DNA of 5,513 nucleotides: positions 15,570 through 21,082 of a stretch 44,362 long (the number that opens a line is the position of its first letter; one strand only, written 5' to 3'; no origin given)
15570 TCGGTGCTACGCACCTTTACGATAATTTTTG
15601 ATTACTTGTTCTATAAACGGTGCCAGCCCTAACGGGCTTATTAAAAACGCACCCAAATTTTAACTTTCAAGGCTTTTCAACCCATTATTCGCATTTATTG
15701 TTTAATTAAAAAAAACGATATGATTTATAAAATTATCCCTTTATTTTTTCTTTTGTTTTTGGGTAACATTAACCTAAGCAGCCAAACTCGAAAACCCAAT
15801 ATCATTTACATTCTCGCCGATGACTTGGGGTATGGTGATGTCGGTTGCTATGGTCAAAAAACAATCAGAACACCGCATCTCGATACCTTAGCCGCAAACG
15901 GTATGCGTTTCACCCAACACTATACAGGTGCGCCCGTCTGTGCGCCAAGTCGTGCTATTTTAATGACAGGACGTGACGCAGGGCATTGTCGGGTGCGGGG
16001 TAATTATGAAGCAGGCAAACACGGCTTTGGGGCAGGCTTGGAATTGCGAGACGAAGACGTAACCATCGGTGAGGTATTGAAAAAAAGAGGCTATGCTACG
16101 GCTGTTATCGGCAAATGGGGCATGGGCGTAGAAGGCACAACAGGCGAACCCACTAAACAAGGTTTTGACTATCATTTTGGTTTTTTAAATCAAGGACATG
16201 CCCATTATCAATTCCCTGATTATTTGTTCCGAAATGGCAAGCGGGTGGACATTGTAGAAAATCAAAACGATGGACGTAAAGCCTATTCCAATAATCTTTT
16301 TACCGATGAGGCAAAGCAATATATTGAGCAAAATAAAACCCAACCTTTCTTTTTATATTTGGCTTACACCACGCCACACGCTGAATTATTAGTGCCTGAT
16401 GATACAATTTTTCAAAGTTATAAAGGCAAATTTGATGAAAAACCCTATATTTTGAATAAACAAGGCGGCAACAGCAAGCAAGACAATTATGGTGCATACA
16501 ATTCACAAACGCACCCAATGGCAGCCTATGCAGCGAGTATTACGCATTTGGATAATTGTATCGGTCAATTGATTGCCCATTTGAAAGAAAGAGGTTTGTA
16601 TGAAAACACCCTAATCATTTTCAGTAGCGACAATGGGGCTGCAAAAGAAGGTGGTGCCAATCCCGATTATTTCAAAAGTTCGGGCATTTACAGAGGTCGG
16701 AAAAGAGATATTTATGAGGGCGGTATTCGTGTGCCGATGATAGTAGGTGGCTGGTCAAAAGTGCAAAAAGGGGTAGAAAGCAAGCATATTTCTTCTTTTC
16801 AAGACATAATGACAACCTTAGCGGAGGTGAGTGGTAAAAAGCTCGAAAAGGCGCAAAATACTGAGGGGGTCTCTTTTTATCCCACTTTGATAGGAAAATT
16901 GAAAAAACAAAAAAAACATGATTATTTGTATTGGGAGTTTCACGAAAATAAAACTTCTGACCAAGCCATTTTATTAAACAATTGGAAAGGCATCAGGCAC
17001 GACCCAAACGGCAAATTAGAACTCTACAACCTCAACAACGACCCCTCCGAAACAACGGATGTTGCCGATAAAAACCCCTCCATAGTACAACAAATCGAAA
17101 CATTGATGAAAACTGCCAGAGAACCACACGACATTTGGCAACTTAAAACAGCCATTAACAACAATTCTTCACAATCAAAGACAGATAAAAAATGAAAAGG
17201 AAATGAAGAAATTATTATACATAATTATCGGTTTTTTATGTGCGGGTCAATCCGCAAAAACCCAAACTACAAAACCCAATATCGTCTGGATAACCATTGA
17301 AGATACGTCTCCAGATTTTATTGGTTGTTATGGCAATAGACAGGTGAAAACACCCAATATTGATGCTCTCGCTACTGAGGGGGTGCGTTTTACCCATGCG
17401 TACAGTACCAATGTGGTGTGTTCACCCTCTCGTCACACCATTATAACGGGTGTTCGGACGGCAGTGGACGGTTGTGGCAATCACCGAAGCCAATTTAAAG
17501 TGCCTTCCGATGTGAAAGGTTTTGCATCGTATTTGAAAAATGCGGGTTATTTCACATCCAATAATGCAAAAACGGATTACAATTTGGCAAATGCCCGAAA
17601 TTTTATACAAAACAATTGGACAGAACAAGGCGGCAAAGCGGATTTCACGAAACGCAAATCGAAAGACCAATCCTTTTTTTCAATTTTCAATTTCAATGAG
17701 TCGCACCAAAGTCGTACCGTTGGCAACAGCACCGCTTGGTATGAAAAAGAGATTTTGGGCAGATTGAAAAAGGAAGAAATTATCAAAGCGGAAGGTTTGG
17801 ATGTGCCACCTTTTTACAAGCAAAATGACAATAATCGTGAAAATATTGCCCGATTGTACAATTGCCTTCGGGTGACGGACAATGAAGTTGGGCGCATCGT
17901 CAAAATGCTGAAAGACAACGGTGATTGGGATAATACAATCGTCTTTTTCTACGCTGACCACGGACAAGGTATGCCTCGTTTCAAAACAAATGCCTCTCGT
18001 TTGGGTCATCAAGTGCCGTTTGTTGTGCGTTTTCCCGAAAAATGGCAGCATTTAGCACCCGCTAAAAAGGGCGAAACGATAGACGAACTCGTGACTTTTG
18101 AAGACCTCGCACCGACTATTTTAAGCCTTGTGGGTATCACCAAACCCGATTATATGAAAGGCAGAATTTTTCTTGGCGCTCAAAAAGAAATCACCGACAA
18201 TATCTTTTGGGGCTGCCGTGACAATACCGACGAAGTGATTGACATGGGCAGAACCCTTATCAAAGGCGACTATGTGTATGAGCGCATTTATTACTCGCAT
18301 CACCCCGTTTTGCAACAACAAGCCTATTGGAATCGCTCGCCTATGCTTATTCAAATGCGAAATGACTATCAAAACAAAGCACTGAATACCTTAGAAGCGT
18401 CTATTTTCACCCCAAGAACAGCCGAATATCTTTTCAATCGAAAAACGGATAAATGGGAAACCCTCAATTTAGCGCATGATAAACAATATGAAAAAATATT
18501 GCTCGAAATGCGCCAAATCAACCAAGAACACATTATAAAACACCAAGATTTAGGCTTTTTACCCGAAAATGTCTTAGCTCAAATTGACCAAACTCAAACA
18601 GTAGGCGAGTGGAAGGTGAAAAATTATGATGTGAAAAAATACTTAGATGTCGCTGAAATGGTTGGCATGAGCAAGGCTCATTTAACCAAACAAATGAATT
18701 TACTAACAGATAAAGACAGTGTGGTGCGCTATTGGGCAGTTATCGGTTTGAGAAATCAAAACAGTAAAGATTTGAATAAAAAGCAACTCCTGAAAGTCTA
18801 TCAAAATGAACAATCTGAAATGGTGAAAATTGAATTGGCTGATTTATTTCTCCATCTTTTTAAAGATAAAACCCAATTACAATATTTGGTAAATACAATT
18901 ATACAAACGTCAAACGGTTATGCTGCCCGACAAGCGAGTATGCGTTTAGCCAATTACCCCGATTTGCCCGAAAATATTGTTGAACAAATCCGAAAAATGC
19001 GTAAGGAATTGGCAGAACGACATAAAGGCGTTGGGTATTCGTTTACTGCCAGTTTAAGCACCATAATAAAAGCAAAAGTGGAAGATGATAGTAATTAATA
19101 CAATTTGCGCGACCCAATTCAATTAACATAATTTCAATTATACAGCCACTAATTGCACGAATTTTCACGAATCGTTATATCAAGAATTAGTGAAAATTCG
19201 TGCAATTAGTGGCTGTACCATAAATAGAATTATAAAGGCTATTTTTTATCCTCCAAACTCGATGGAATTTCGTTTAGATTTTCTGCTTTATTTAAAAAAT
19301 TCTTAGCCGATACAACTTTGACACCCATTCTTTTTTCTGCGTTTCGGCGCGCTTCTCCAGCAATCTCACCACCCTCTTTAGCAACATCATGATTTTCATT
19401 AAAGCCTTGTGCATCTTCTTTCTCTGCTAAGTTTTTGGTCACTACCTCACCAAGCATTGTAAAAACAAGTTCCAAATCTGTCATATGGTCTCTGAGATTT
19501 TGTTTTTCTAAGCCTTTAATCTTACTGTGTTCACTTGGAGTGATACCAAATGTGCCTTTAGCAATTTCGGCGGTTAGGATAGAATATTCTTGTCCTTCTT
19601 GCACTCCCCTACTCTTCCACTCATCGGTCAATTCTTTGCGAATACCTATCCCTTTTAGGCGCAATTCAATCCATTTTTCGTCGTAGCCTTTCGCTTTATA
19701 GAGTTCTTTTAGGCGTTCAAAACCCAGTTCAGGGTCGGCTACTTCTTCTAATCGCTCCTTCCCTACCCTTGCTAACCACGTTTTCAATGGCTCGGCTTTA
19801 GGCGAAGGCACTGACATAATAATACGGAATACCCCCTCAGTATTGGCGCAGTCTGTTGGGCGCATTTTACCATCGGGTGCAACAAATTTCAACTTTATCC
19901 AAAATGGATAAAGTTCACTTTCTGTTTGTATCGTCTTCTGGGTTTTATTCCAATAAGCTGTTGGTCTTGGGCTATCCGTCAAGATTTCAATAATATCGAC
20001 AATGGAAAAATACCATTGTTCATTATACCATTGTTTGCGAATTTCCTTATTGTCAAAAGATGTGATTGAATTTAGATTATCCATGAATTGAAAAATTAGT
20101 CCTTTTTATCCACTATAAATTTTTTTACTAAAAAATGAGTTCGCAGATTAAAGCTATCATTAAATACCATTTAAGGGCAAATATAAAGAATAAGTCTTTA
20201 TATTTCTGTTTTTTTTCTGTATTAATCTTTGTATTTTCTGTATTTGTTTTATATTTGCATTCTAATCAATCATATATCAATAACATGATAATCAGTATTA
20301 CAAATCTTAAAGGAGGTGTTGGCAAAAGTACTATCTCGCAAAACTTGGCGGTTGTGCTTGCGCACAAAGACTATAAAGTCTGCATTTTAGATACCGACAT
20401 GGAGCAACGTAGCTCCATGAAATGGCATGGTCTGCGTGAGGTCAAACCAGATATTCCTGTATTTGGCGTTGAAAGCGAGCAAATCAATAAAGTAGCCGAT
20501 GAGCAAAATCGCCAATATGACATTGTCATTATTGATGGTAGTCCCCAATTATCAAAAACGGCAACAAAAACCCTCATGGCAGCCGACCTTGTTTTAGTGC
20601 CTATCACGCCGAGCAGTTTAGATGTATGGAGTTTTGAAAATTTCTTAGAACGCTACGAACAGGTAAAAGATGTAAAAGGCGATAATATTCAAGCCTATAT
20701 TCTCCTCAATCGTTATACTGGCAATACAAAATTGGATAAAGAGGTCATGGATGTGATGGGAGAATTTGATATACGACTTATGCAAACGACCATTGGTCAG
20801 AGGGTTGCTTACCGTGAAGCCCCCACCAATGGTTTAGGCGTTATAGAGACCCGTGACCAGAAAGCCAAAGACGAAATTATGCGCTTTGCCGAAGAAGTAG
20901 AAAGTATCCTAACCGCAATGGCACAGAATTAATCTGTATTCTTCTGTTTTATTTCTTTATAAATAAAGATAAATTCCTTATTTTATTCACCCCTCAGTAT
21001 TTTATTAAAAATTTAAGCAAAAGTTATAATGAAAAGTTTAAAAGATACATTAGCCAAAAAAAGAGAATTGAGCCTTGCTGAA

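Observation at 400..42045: Hyper-abundant non-palindromic 11-mer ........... in genes and spacers (uptake-sequence-like genomic signature)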

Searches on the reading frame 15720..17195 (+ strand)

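Call 7: search_protein_families(library=ncbifam, proteins=[window:15720-17195:+])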
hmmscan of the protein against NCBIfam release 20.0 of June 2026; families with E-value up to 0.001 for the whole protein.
window:15720-17195:+ (491 aa): 5 families
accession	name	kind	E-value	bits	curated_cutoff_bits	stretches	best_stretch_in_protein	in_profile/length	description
NF010322.0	PRK13759.1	equivalog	2.4e-52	178.1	481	1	22-460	3-447/486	arylsulfatase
TIGR03417.1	chol_sulfatase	equivalog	6.3e-37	127.6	433.45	1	25-483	2-453/500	choline-sulfatase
NF052527.1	Mn_arylsulf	exception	1.9e-31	109.5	850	2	189-459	178-444/479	manganese-dependent arylsulfatase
NF045661.1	HdlasePehA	equivalog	1.1e-27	96.9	900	2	25-132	2-99/506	phosphoric/sulfuric ester hydrolase PehA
NF038282.1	LapC_YejM_PbgA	exception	4.5e-07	28.6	825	1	262-441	406-559/584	LPS biosynthesis-modulating metalloenzyme YejM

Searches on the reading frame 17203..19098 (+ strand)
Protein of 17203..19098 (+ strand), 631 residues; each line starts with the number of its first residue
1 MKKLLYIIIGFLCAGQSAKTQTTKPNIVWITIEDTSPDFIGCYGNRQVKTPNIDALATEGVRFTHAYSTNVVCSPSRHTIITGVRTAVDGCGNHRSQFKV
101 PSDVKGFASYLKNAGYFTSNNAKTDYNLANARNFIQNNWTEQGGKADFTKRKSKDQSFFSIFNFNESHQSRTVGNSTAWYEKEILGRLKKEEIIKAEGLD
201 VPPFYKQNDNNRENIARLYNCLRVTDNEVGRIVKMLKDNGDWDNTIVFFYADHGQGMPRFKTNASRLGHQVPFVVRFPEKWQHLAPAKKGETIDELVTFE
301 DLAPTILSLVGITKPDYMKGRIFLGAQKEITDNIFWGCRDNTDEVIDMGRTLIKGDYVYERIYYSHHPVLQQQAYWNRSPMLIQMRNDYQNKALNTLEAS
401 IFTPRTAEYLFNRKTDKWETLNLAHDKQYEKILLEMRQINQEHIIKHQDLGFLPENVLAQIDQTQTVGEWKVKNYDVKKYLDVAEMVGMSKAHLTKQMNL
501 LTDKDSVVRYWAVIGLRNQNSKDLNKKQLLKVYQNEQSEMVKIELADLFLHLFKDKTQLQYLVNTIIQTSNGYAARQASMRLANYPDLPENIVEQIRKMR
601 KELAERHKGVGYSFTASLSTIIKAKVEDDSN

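Call 7: search_protein_families(library=ncbifam, proteins=[window:17203-19098:+])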
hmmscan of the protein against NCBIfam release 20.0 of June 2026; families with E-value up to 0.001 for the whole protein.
window:17203-19098:+ (631 aa): 7 families
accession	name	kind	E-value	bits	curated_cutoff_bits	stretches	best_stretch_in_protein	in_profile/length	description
NF010322.0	PRK13759.1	equivalog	5.5e-40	137.3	481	2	20-138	2-119/486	arylsulfatase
TIGR03417.1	chol_sulfatase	equivalog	6.9e-24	84.6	433.45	2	23-124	1-101/500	choline-sulfatase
NF045661.1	HdlasePehA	equivalog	1.3e-21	76.9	900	2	24-116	2-92/506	phosphoric/sulfuric ester hydrolase PehA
NF052527.1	Mn_arylsulf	exception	1.4e-17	63.7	850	2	24-122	1-99/479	manganese-dependent arylsulfatase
NF038282.1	LapC_YejM_PbgA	exception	1.5e-06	26.9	825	1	206-325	402-518/584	LPS biosynthesis-modulating metalloenzyme YejM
TIGR01307.1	pgm_bpd_ind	equivalog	3.9e-05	22.3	330.65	1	221-322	410-502/504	2,3-bisphosphoglycerate-independent phosphoglycerate mutase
NF053595.1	LptchSynLtaSGpos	equivalog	5.3e-05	22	970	1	208-319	420-535/626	lipoteichoic acid synthase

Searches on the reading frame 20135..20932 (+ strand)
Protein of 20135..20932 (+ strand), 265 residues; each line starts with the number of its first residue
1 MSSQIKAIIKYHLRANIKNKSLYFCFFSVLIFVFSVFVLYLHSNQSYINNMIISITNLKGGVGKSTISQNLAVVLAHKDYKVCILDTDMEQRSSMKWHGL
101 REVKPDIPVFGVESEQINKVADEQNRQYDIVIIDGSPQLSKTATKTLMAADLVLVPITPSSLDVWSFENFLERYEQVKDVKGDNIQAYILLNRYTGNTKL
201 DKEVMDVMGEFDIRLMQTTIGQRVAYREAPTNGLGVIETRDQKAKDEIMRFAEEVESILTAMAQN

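Call 7: search_protein_families(library=ncbifam, proteins=[window:20135-20932:+])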
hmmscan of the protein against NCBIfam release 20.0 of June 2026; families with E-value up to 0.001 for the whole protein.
window:20135-20932:+ (265 aa): 24 families
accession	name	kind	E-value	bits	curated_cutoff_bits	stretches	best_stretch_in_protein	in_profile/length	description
NF041546.1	ParA_partition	equivalog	2e-55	187.5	180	1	52-254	1-203/203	ParA family partition ATPase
TIGR03453.1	partition_RepA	equivalog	1.1e-17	64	348.45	2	116-208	223-321/387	plasmid partitioning protein RepA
TIGR03371.1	cellulose_yhjQ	equivalog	6.5e-17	61.8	157.85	2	122-253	109-239/246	cellulose biosynthesis protein BcsQ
TIGR01968.1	minD_bact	equivalog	1.1e-13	51.1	212.9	1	51-91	2-42/261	septum site-determining protein MinD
TIGR01969.1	minD_arch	subfamily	7.5e-13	48.2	201.75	2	51-89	1-39/251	cell division ATPase MinD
NF010443.0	PRK13869.1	subfamily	1.5e-12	47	446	2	117-180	241-308/405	plasmid-partitioning protein RepA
TIGR01007.1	eps_fam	subfamily_domain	1.5e-09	37.7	108.05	1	50-92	17-59/204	polysaccharide biosynthesis tyrosine autokinase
NF010259.0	PRK13705.1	equivalog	1.6e-09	37.2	725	1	125-205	232-315/388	plasmid-partitioning protein SopA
NF041136.1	MrpORP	equivalog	1.8e-09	37.3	450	1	53-104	8-59/365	iron-sulfur cluster carrier protein MrpORP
NF008669.0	PRK11670.1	equivalog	2.9e-08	33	348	1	49-106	104-163/369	iron-sulfur cluster carrier protein ApbC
NF047398.1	AAA_KGGVGR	domain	1.7e-07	31.8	90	1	52-90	4-42/190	KGGVGR-motif variant AAA ATPase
NF010423.0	PRK13849.1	equivalog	7.2e-07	28.8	313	1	52-254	3-209/231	conjugal transfer ATPase VirC1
TIGR00345.1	GET3_arsA_TRC40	subfamily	7.3e-07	29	135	1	59-88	5-34/299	TRC40/GET3/ArsA family transport-energizing ATPase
NF041283.1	PrgP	equivalog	1.2e-06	28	400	0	51-92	3-45/297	ParA superfamily DNA segregation protein PrgP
NF008079.0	PRK10818.1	equivalog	2.6e-06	27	508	1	51-92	3-44/270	septum site-determining protein MinD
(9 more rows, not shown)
